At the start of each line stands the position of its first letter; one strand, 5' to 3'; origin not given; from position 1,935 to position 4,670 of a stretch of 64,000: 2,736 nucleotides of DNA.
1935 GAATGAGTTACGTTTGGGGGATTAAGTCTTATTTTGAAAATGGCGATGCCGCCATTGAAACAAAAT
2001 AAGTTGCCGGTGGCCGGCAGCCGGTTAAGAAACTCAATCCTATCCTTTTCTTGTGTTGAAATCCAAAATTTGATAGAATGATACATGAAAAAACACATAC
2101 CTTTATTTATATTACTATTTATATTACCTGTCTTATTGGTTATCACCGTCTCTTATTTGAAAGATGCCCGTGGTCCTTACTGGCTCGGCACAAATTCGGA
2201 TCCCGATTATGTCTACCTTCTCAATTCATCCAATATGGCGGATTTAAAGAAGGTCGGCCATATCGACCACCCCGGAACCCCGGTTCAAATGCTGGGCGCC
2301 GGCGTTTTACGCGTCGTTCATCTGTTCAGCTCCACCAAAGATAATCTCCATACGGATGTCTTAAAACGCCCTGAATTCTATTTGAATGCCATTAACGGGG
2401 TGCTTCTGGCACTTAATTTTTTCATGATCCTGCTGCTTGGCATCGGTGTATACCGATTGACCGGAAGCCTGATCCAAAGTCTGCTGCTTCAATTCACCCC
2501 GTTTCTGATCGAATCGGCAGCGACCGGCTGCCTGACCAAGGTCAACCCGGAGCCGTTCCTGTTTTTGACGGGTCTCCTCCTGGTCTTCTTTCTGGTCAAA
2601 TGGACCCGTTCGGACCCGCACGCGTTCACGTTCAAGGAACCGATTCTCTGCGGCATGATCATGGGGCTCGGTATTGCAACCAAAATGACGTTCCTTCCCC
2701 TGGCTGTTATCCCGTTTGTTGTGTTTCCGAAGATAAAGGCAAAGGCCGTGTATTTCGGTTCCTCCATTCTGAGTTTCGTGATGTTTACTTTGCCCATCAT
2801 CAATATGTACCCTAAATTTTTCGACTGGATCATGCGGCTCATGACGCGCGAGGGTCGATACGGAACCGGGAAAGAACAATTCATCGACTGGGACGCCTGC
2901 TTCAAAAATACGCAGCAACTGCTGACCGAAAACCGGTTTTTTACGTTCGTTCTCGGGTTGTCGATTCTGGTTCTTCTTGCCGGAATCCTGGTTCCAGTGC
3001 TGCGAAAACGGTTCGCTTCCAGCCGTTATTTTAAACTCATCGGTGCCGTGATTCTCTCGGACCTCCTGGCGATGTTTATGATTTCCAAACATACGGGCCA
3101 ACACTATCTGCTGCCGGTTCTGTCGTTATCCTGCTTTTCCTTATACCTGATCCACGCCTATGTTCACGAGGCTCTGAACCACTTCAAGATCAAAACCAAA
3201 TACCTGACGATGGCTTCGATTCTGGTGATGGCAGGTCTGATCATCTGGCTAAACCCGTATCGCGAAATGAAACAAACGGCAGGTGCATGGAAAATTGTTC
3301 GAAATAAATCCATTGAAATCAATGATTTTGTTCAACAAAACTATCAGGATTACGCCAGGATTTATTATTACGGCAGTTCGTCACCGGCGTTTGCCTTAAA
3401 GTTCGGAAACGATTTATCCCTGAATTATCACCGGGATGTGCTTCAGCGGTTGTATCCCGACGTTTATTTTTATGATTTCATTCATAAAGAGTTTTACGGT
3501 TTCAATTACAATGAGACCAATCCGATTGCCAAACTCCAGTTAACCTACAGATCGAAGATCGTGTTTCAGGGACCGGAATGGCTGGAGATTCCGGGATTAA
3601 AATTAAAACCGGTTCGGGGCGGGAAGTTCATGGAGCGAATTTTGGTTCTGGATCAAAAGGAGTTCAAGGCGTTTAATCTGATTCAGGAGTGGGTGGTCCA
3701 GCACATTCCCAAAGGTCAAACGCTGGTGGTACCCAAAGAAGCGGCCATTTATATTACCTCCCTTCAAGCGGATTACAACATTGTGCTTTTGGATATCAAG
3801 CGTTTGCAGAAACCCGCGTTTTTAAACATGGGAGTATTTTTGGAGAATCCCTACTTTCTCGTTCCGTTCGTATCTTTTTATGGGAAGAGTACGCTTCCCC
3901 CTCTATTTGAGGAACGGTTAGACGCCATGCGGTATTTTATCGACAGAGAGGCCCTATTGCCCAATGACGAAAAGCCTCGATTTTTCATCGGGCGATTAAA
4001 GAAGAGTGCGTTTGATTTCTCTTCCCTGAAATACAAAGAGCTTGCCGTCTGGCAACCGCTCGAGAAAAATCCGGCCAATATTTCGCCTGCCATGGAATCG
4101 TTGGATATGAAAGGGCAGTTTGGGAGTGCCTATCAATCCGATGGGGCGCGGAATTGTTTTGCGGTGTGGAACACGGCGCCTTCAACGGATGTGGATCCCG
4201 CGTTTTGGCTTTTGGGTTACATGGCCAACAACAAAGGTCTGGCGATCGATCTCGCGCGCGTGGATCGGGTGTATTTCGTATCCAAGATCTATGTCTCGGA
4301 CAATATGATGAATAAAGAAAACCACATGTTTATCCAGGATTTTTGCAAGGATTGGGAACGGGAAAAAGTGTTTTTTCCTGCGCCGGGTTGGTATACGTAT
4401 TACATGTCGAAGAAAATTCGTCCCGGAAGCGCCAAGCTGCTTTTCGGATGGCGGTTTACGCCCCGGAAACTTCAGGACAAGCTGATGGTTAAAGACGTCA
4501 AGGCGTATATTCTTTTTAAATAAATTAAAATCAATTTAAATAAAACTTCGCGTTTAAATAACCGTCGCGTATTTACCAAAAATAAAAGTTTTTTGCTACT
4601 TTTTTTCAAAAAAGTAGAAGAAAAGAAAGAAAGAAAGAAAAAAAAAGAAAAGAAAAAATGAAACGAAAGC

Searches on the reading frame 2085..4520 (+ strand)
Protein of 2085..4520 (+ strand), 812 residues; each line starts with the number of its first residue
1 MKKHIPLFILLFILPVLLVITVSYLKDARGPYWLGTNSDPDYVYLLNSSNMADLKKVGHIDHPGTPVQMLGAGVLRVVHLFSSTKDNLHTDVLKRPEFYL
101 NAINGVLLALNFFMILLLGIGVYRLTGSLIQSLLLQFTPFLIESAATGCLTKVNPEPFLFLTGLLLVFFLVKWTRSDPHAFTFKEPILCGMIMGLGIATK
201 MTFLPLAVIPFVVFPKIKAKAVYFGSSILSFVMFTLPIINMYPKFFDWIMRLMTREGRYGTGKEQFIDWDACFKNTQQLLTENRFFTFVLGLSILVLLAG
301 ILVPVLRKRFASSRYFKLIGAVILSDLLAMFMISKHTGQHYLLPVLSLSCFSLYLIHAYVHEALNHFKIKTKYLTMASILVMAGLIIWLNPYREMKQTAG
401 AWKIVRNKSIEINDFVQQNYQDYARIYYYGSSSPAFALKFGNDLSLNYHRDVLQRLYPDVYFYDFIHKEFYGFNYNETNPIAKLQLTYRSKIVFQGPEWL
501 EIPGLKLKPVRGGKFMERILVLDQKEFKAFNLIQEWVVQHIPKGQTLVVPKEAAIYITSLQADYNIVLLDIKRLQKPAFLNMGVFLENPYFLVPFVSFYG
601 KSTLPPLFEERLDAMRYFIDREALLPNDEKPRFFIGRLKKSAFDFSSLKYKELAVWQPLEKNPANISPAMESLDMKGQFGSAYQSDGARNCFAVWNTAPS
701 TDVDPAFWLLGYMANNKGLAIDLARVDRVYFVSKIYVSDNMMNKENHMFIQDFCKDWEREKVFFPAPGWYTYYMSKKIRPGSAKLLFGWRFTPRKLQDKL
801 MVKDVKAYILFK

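Call 3: search_protein_families(library=ncbifam, proteins=[window:2085-4520:+], max_evalue=0.01)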
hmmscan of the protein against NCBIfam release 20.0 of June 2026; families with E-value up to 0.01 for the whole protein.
window:2085-4520:+ (812 aa): 0 families

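Call 4: search_protein_families(library=pfam, proteins=[window:2085-4520:+], max_evalue=0.01)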
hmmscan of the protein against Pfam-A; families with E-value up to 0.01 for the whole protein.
window:2085-4520:+ (812 aa): 0 families
